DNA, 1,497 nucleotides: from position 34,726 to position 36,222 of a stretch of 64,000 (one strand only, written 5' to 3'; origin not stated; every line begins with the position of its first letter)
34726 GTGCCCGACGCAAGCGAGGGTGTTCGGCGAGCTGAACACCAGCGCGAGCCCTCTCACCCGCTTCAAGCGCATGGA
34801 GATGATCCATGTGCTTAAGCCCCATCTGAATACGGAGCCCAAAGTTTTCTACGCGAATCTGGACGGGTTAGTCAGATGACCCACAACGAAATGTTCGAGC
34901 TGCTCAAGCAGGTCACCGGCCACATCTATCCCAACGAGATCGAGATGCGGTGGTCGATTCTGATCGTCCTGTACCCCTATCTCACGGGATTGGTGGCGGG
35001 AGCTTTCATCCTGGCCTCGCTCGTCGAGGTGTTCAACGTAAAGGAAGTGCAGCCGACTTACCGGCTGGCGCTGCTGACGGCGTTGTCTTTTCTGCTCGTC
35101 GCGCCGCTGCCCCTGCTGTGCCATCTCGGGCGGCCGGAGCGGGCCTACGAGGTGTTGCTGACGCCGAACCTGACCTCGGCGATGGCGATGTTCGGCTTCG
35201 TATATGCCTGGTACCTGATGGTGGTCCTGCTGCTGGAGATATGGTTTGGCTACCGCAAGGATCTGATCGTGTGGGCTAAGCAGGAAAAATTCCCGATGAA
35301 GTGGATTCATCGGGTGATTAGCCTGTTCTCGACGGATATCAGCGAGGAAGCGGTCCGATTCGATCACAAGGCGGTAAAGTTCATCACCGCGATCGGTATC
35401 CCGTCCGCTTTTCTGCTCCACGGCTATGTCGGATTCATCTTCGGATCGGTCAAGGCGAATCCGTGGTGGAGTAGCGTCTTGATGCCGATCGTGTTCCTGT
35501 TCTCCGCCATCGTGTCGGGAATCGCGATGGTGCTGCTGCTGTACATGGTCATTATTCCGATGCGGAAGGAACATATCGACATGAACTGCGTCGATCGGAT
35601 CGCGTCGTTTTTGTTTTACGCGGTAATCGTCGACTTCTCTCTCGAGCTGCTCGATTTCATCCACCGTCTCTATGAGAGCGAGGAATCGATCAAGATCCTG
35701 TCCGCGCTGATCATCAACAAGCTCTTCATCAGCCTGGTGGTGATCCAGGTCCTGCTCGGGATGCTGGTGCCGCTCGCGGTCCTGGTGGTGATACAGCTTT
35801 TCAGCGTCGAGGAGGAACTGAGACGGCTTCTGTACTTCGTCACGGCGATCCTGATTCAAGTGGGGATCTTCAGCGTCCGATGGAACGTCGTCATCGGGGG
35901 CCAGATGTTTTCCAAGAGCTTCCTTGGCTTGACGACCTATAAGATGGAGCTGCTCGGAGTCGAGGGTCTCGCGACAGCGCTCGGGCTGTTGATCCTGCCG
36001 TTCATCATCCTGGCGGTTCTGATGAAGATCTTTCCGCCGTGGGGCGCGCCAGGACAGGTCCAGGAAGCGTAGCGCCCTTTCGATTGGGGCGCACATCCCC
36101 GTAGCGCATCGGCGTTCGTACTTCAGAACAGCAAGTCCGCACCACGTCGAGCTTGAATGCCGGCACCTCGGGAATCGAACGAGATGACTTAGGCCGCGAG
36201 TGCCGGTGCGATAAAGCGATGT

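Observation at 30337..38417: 26-haem NrfD/FeS/cytochrome-b cluster with no catalytic subunit: candidate novel quinol-to-periplasm electron conduit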

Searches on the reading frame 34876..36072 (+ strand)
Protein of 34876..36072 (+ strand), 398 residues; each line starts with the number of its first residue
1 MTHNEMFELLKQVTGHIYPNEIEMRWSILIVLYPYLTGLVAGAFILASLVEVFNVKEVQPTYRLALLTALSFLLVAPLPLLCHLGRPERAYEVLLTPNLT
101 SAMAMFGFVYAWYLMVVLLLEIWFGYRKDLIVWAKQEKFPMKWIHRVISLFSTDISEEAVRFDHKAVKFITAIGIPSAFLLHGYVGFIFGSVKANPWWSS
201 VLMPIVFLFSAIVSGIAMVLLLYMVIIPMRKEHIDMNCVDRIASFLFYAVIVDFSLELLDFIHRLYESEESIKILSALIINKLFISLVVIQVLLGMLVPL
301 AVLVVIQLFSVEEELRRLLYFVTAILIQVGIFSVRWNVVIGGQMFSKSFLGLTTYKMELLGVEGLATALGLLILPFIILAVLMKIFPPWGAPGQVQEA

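Call 4: search_protein_families(library=pfam, proteins=[window:34876-36072:+], max_evalue=0.01)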
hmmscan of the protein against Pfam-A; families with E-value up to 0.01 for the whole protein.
window:34876-36072:+ (398 aa): 1 family
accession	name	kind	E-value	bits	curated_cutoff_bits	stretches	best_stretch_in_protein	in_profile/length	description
PF03916.19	NrfD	-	3e-39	135.9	25.8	1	24-345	9-311/313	Polysulphide reductase, NrfD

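Call 5: search_protein_families(library=ncbifam, proteins=[window:34876-36072:+], max_evalue=0.01)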
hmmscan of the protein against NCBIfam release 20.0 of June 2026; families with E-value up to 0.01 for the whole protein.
window:34876-36072:+ (398 aa): 4 families
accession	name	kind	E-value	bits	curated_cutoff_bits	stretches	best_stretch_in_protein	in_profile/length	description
TIGR03148.1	cyt_nit_nrfD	equivalog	6.8e-15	55.1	347.6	1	24-344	8-313/316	cytochrome c nitrite reductase subunit NrfD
NF045798.1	DsrP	equivalog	4.3e-10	39.6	350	2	164-306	147-285/346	sulfate reduction electron transfer complex DsrMKJOP subunit DsrP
NF008133.1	PRK10881.1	equivalog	1.6e-06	27.9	450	1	36-387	61-372/377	Ni/Fe-hydrogenase cytochrome b subunit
NF045714.1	sulf_resp_HmcC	equivalog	0.00017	21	550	1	26-223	39-215/376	sulfate respiration complex protein HmcC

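Call 28: search_solved_structures(query=window:34876-36069:+, max_evalue=0.01)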
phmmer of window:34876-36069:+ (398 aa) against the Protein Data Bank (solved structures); distinct sequences matched with E-value up to 0.01: 0.

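Call 31: find_homologous_proteins(query=window:34876-36069:+, max_evalue=0.00001)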
Query window:34876-36069:+ (398 aa): 8000 proteins with E <= 0.00001 among 8000 candidates; the best 120 are listed.
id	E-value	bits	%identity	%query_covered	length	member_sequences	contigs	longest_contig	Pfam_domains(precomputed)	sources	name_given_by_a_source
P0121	1.4e-250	849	100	100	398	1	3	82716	PF03916.20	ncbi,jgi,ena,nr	ncbi:MAG TPA: NrfD/PsrC family molybdoenzyme membrane anchor subunit [Candidatus Binataceae bacteriu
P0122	2.4e-222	756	89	100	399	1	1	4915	PF03916.20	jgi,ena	-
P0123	1.3e-220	751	87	100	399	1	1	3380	PF03916.20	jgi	-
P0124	1.4e-212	724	85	99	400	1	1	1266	PF03916.20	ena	-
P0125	2.7e-211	720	85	98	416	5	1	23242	PF03916.20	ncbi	-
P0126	7.0e-211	719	84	100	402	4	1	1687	PF03916.20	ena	-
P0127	1.1e-210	718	84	99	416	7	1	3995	PF03916.20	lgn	-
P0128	4.2e-210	716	84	99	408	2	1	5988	PF03916.20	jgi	-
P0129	2.0e-209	714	83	98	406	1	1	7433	PF03916.20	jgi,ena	-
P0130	2.7e-206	704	81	100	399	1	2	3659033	PF03916.20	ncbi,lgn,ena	ncbi:MAG: NrfD/PsrC family molybdoenzyme membrane anchor subunit [Candidatus Binataceae bacterium]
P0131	2.4e-205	701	82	98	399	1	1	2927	PF03916.20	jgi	-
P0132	1.7e-201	688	79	100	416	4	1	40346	PF03916.20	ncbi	ncbi:MAG: NrfD/PsrC family molybdoenzyme membrane anchor subunit [Candidatus Binataceae bacterium]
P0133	5.0e-201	686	80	98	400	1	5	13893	PF03916.20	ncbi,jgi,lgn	jgi:Ni/Fe-hydrogenase subunit HybB-like protein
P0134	4.0e-200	683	80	97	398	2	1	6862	PF03916.20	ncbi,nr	ncbi:MAG: polysulfide reductase [candidate division Zixibacteria bacterium RBG_16_40_9]|nr:MAG: poly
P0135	7.8e-199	679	79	97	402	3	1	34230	PF03916.20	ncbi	-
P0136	1.1e-198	679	79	97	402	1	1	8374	PF03916.20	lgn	-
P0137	2.3e-198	678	80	97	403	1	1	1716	PF03916.20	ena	-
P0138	5.9e-198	676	79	97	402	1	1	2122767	PF03916.20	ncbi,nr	ncbi:MAG: hypothetical protein RBG1_1C00001G0297 [candidate division Zixibacteria bacterium RBG-1]|n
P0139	8.0e-198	676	79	97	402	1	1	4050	PF03916.20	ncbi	-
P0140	9.8e-198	675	78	97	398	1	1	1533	PF03916.20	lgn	-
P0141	3.4e-197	674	76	100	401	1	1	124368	PF03916.20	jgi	jgi:Ni/Fe-hydrogenase subunit HybB-like protein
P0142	5.1e-197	673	78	99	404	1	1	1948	PF03916.20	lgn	-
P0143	5.1e-197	673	78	99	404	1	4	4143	PF03916.20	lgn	-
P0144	7.4e-197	673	78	99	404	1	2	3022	PF03916.20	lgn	-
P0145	8.1e-197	672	77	99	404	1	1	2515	PF03916.20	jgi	jgi:Ni/Fe-hydrogenase subunit HybB-like protein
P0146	8.9e-197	672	78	99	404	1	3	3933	PF03916.20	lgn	-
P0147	1.4e-196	672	78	99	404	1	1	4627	PF03916.20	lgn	-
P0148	1.8e-196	671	77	98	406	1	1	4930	PF03916.20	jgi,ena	-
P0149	1.9e-196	671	78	99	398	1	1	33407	PF03916.20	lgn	-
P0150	2.0e-196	671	77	97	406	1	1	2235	PF03916.20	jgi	jgi:Ni/Fe-hydrogenase subunit HybB-like protein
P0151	2.0e-196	671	78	99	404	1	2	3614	PF03916.20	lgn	-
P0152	2.8e-196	671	79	97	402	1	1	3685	PF03916.20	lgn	-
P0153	6.4e-196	670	77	99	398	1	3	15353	PF03916.20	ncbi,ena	-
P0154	9.6e-196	669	79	97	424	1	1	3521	PF03916.20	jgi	-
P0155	1.9e-195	668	78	97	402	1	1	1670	PF03916.20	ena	-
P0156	3.4e-195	667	78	97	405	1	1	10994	PF03916.20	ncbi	ncbi:MAG: polysulfide reductase, partial [Nitrospinota bacterium]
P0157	3.9e-195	667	77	99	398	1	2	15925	PF03916.20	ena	-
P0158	5.9e-195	666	87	89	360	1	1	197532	PF03916.20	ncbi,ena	-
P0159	6.4e-195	666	78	97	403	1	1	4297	PF03916.20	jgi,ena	-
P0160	7.3e-195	666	77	99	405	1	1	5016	PF03916.20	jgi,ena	-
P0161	7.8e-195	666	77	98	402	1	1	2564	PF03916.20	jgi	jgi:Ni/Fe-hydrogenase subunit HybB-like protein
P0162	8.5e-195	666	75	100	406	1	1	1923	PF03916.20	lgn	-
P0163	1.1e-194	665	76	97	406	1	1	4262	PF03916.20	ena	-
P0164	1.9e-194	665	78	97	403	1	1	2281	PF03916.20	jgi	-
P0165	1.9e-194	665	77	97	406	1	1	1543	PF03916.20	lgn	-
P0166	2.0e-194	665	76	97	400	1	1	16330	PF03916.20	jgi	jgi:Ni/Fe-hydrogenase subunit HybB-like protein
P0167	2.4e-194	664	78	97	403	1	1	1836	PF03916.20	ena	-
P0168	4.0e-194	664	78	97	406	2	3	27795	PF03916.20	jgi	jgi:predicted membrane protein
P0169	4.7e-194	663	78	97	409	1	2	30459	PF03916.20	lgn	-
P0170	4.8e-194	663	77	97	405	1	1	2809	PF03916.20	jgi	jgi:Ni/Fe-hydrogenase subunit HybB-like protein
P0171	4.9e-194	663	76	99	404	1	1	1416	PF03916.20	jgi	-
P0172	5.3e-194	663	77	98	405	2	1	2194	PF03916.20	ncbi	-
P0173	5.4e-194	663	76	97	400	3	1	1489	PF03916.20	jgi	jgi:Ni/Fe-hydrogenase subunit HybB-like protein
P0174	5.5e-194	663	76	98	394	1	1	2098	PF03916.20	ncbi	-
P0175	6.3e-194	663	77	97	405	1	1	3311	PF03916.20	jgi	jgi:Ni/Fe-hydrogenase subunit HybB-like protein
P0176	6.9e-194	663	76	97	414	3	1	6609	PF03916.20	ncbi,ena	-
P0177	6.9e-194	663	77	98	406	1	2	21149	PF03916.20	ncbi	-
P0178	7.6e-194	663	76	97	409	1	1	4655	PF03916.20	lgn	-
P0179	8.7e-194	662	79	96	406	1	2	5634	PF03916.20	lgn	-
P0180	1.2e-193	662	80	94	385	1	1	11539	PF03916.20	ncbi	ncbi:MAG: polysulfide reductase, partial [candidate division Zixibacteria bacterium RBG_19FT_COMBO_4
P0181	1.7e-193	662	75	100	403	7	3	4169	PF03916.20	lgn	-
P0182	1.7e-193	662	79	96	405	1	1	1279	PF03916.20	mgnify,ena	mgnify:CR=1 FL=1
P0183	1.8e-193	661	76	99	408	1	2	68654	PF03916.20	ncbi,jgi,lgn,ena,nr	ncbi:MAG: polysulfide reductase NrfD [Ignavibacteriales bacterium]|nr:polysulfide reductase NrfD [Ig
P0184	2.4e-193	661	76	98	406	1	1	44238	PF03916.20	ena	-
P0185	2.9e-193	661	79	96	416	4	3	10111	PF03916.20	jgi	jgi:Ni/Fe-hydrogenase subunit HybB-like protein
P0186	3.5e-193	661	76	98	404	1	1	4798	PF03916.20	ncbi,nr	ncbi:MAG: Polysulfide reductase, NrfD [Bacteroidetes bacterium]|nr:Polysulfide reductase, NrfD [Bact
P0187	3.6e-193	660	76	98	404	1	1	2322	PF03916.20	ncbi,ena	ncbi:MAG: NrfD/PsrC family molybdoenzyme membrane anchor subunit [Bacteroidota bacterium]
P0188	5.0e-193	660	75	100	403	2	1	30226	PF03916.20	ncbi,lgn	ncbi:MAG: NrfD/PsrC family molybdoenzyme membrane anchor subunit [Candidatus Methylomirabilales bact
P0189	5.2e-193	660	76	98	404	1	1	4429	PF03916.20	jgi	-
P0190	6.0e-193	660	79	96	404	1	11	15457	PF03916.20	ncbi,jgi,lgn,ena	-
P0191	6.2e-193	660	76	98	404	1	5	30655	PF03916.20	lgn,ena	-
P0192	7.0e-193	660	76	97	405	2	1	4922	PF03916.20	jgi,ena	jgi:Ni/Fe-hydrogenase subunit HybB-like protein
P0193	7.0e-193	660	75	99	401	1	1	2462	PF03916.20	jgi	jgi:Ni/Fe-hydrogenase subunit HybB-like protein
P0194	7.0e-193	660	77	97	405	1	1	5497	PF03916.20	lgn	-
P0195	7.2e-193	659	77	98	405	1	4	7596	PF03916.20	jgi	jgi:Ni/Fe-hydrogenase subunit HybB-like protein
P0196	7.2e-193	659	77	98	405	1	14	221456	PF03916.20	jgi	jgi:Ni/Fe-hydrogenase subunit HybB-like protein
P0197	8.5e-193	659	78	98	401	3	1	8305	PF03916.20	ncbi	-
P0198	9.2e-193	659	79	96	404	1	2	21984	PF03916.20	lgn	-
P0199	9.2e-193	659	76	97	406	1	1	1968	PF03916.20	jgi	-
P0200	1.0e-192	659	77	97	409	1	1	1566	PF03916.20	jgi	jgi:Ni/Fe-hydrogenase subunit HybB-like protein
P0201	1.1e-192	659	74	100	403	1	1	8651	PF03916.20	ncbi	-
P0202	1.1e-192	659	77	97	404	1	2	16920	PF03916.20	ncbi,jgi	-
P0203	1.1e-192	659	76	97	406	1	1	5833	PF03916.20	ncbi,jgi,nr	ncbi:MAG: Polysulfide reductase, NrfD [Deltaproteobacteria bacterium]|nr:Polysulfide reductase, NrfD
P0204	1.4e-192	659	76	99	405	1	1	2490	PF03916.20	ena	-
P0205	1.6e-192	658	77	98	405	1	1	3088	PF03916.20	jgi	jgi:Ni/Fe-hydrogenase subunit HybB-like protein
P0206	1.7e-192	658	76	98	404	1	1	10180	PF03916.20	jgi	jgi:Ni/Fe-hydrogenase subunit HybB-like protein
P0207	2.2e-192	658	75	98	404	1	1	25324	PF03916.20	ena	-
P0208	2.5e-192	658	76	99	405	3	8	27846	PF03916.20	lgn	-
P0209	2.5e-192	658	75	98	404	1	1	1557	PF03916.20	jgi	jgi:Ni/Fe-hydrogenase subunit HybB-like protein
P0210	3.1e-192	657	77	98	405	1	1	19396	PF03916.20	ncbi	-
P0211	3.6e-192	657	74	100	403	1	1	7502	PF03916.20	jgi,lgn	jgi:Ni/Fe-hydrogenase subunit HybB-like protein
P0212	3.9e-192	657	75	98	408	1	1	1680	PF03916.20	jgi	jgi:Ni/Fe-hydrogenase subunit HybB-like protein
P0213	4.0e-192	657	76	97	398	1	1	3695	PF03916.20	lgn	-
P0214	4.3e-192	657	77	97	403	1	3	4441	PF03916.20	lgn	-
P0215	4.3e-192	657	75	99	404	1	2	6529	PF03916.20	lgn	-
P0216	4.5e-192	657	77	97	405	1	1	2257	PF03916.20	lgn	-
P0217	4.5e-192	657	75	99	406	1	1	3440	PF03916.20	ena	-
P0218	4.7e-192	657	76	98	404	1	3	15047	PF03916.20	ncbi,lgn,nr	ncbi:MAG: polysulfide reductase NrfD [Acidobacteria bacterium]|nr:polysulfide reductase NrfD [Acidob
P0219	4.9e-192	657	77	96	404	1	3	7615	PF03916.20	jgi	jgi:Ni/Fe-hydrogenase subunit HybB-like protein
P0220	5.0e-192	657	75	98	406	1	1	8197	PF03916.20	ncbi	-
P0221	5.4e-192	657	76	98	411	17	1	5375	PF03916.20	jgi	jgi:Ni/Fe-hydrogenase subunit HybB-like protein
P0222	5.7e-192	657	75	98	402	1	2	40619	PF03916.20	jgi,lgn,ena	-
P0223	6.0e-192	656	75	98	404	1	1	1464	PF03916.20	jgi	jgi:Ni/Fe-hydrogenase subunit HybB-like protein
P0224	6.0e-192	656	75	98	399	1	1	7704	PF03916.20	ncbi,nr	ncbi:MAG TPA: NrfD/PsrC family molybdoenzyme membrane anchor subunit [Bacteroidota bacterium]|nr:Nrf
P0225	6.8e-192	656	77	98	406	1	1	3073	PF03916.20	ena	-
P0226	9.0e-192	656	76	98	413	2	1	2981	PF03916.20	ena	-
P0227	1.0e-191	656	76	97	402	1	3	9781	PF03916.20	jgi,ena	-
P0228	1.1e-191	656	75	98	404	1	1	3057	PF03916.20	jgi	jgi:Ni/Fe-hydrogenase subunit HybB-like protein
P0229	1.1e-191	656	77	97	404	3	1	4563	PF03916.20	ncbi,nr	ncbi:MAG: polysulfide reductase NrfD [Ignavibacteriae bacterium]|nr:polysulfide reductase NrfD [Igna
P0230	1.2e-191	655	76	97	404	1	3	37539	PF03916.20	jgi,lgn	-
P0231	1.3e-191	655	77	97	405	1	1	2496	PF03916.20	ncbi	-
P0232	1.3e-191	655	75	98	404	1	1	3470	PF03916.20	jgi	-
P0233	1.3e-191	655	75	98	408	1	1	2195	PF03916.20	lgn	-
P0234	1.4e-191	655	75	98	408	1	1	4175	PF03916.20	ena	-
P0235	1.4e-191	655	76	96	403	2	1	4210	PF03916.20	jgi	-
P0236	1.4e-191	655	75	98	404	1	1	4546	PF03916.20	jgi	jgi:Ni/Fe-hydrogenase subunit HybB-like protein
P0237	1.6e-191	655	76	97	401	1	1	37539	PF03916.20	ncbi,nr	ncbi:MAG: polysulfide reductase [Ignavibacteria bacterium]|nr:polysulfide reductase [Ignavibacteria 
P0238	1.7e-191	655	77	97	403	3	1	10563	PF03916.20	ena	-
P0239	1.7e-191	655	78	97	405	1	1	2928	PF03916.20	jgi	-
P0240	2.0e-191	655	77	97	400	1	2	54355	PF03916.20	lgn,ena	-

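Call 32: find_encoding_contigs(protein=P0158, flank=10000, max_places=2)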
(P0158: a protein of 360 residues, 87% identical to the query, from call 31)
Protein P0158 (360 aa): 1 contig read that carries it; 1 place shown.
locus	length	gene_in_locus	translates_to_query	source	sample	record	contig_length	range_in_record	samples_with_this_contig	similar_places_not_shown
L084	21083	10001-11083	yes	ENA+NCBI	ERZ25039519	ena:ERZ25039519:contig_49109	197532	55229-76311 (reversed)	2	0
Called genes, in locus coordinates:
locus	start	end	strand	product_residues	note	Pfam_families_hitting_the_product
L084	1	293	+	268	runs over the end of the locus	PF08450:SGL (faint), PF06739:SBBP (faint), PF01436:NHL (faint), PF20067:SSL_N (faint), PF01731:Arylesterase (faint)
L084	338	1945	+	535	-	PF01731:Arylesterase (faint), PF06739:SBBP (faint), PF06977:SdiA-regulated (faint), PF01436:NHL (weak), PF15780:ASH, PF22067:Cep192_D3 (weak), PF22073:Cep192_D4, PF22544:HYDIN_VesB_CFA65-like_Ig, +5 more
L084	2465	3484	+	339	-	PF22113:Mtrc-MtrF_II-IV_dom (faint), PF14537:Cytochrom_c3_2 (faint), PF14522:Cytochrome_C7 (faint), PF22678:Cytochrom_c_NrfB-like (weak), PF09699:Paired_CXXCH_1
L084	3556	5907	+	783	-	PF11854:MtrB_PioB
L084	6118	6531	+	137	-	PF00034:Cytochrom_C, PF13442:Cytochrome_CBB3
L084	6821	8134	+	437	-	PF03264:Cytochrom_NNT (weak)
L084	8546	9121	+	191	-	PF14537:Cytochrom_c3_2 (faint), PF02085:Cytochrom_CIII (faint), PF09699:Paired_CXXCH_1 (faint), PF14522:Cytochrome_C7 (weak)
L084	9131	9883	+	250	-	PF12797:Fer4_2 (weak), PF12837:Fer4_6 (weak), PF13237:Fer4_10, PF13247:Fer4_11, PF00037:Fer4, PF12797:Fer4_2, PF12837:Fer4_6, PF13237:Fer4_10, +11 more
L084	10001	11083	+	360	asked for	PF03916:NrfD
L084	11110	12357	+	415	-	PF02085:Cytochrom_CIII (faint), PF09699:Paired_CXXCH_1 (faint), PF14522:Cytochrome_C7 (faint), PF14537:Cytochrom_c3_2 (faint), PF22113:Mtrc-MtrF_II-IV_dom (faint)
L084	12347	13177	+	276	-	PF01292:Ni_hydr_CYTB (weak)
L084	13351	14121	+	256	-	PF01145:Band_7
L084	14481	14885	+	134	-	PF00034:Cytochrom_C, PF13442:Cytochrome_CBB3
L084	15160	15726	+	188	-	PF02085:Cytochrom_CIII (weak), PF09699:Paired_CXXCH_1 (faint), PF14537:Cytochrom_c3_2 (faint), PF14522:Cytochrome_C7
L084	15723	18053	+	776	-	PF04879:Molybdop_Fe4S4, PF00384:Molybdopterin, PF01568:Molydop_binding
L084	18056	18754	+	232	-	PF12797:Fer4_2 (weak), PF00037:Fer4 (faint), PF12838:Fer4_7, PF13237:Fer4_10 (weak), PF13247:Fer4_11, PF13187:Fer4_9 (weak), PF12838:Fer4_7 (weak), PF13187:Fer4_9 (weak), +2 more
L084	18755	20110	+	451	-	PF03916:NrfD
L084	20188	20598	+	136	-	PF00034:Cytochrom_C, PF13442:Cytochrome_CBB3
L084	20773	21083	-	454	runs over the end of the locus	PF03916:NrfD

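Call 33: find_encoding_contigs(protein=P0125, flank=10000, max_places=2)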
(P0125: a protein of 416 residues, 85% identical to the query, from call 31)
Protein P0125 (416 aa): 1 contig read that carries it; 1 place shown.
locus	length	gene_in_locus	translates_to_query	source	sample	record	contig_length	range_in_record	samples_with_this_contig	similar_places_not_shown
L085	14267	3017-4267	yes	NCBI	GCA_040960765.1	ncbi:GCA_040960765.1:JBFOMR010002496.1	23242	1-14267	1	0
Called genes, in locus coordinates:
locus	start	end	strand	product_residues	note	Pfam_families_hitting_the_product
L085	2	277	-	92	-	?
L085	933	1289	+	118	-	PF00034:Cytochrom_C, PF13442:Cytochrome_CBB3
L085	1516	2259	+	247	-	PF02085:Cytochrom_CIII (faint), PF09699:Paired_CXXCH_1 (faint), PF14537:Cytochrom_c3_2 (faint), PF22113:Mtrc-MtrF_II-IV_dom (weak), PF14522:Cytochrome_C7 (weak)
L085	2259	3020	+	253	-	PF13183:Fer4_8 (weak), PF13237:Fer4_10 (weak), PF13247:Fer4_11, PF12838:Fer4_7 (weak), PF00037:Fer4, PF12797:Fer4_2 (weak), PF12837:Fer4_6 (weak), PF13237:Fer4_10 (weak), +6 more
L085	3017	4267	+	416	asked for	PF03916:NrfD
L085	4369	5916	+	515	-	PF03264:Cytochrom_NNT (weak)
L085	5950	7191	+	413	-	PF14522:Cytochrome_C7 (faint), PF14537:Cytochrom_c3_2 (faint), PF02085:Cytochrom_CIII (faint), PF09699:Paired_CXXCH_1 (faint), PF22113:Mtrc-MtrF_II-IV_dom (weak)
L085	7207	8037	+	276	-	-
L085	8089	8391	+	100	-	-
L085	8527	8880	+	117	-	PF00034:Cytochrom_C, PF13442:Cytochrome_CBB3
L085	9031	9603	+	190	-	PF00355:Rieske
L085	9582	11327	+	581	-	PF01292:Ni_hydr_CYTB (weak), PF00033:Cytochrome_B, PF13631:Cytochrom_B_N_2, PF13442:Cytochrome_CBB3 (faint), PF00032:Cytochrom_B_C, PF00034:Cytochrom_C (weak)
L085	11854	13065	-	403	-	PF13442:Cytochrome_CBB3 (faint), PF00034:Cytochrom_C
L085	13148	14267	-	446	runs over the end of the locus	PF03916:NrfD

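Call 34: find_encoding_contigs(protein=P0130, flank=10000, max_places=2)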
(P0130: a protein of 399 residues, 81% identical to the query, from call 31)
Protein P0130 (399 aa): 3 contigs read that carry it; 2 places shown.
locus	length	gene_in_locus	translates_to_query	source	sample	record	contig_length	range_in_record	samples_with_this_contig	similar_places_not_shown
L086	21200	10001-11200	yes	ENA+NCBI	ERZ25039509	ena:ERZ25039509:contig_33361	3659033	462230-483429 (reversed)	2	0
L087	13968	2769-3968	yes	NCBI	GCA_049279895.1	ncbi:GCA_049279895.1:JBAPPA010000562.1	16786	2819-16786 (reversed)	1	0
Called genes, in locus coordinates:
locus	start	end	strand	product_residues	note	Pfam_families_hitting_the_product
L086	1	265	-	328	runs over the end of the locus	PF01476:LysM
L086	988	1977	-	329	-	PF00480:ROK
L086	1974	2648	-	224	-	PF01728:FtsJ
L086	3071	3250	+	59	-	-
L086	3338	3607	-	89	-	PF02609:Exonuc_VII_S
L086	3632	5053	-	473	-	PF13742:tRNA_anti_2, PF01336:tRNA_anti-codon, PF02601:Exonuc_VII_L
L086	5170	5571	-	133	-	PF12172:zf-ChsH2, PF01796:OB_ChsH2_C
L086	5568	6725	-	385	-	PF22691:Thiolase_C_1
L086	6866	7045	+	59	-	-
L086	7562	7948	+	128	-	PF13442:Cytochrome_CBB3, PF00034:Cytochrom_C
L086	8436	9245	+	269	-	PF09699:Paired_CXXCH_1 (faint), PF14537:Cytochrom_c3_2 (faint), PF22113:Mtrc-MtrF_II-IV_dom (faint), PF14522:Cytochrome_C7 (weak)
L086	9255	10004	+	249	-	PF12797:Fer4_2 (weak), PF12838:Fer4_7 (weak), PF13183:Fer4_8 (weak), PF13237:Fer4_10 (weak), PF13247:Fer4_11, PF12838:Fer4_7 (weak), PF00037:Fer4, PF13237:Fer4_10, +11 more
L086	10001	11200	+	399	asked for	PF03916:NrfD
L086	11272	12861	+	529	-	PF03264:Cytochrom_NNT (weak), PF14537:Cytochrom_c3_2 (faint)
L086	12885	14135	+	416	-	PF02085:Cytochrom_CIII (faint), PF14522:Cytochrome_C7 (faint), PF22113:Mtrc-MtrF_II-IV_dom (faint), PF09699:Paired_CXXCH_1 (faint), PF14537:Cytochrom_c3_2 (faint)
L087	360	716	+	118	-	PF13442:Cytochrome_CBB3, PF00034:Cytochrom_C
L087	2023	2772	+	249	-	PF12797:Fer4_2 (weak), PF12838:Fer4_7 (weak), PF13183:Fer4_8 (weak), PF13237:Fer4_10 (weak), PF13247:Fer4_11, PF12838:Fer4_7 (weak), PF00037:Fer4, PF13237:Fer4_10, +11 more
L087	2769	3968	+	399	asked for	PF03916:NrfD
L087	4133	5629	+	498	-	PF03264:Cytochrom_NNT (weak), PF14537:Cytochrom_c3_2 (faint)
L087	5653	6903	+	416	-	PF02085:Cytochrom_CIII (faint), PF14522:Cytochrome_C7 (faint), PF22113:Mtrc-MtrF_II-IV_dom (faint), PF09699:Paired_CXXCH_1 (faint), PF14537:Cytochrom_c3_2 (faint)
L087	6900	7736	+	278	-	PF01292:Ni_hydr_CYTB (weak)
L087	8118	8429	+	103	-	-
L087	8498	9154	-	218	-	PF00072:Response_reg, PF00196:GerE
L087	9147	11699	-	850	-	PF01292:Ni_hydr_CYTB, PF02743:dCache_1 (faint), PF00672:HAMP, PF07730:HisKA_3, PF13581:HATPase_c_2, PF02518:HATPase_c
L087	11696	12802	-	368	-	PF02085:Cytochrom_CIII (faint), PF22113:Mtrc-MtrF_II-IV_dom (faint), PF14522:Cytochrome_C7 (weak), PF09699:Paired_CXXCH_1 (weak), PF14537:Cytochrom_c3_2 (weak)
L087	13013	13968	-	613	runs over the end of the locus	PF01926:MMR_HSR1, PF02421:FeoB_N, PF07670:Gate, PF07664:FeoB_C, PF07670:Gate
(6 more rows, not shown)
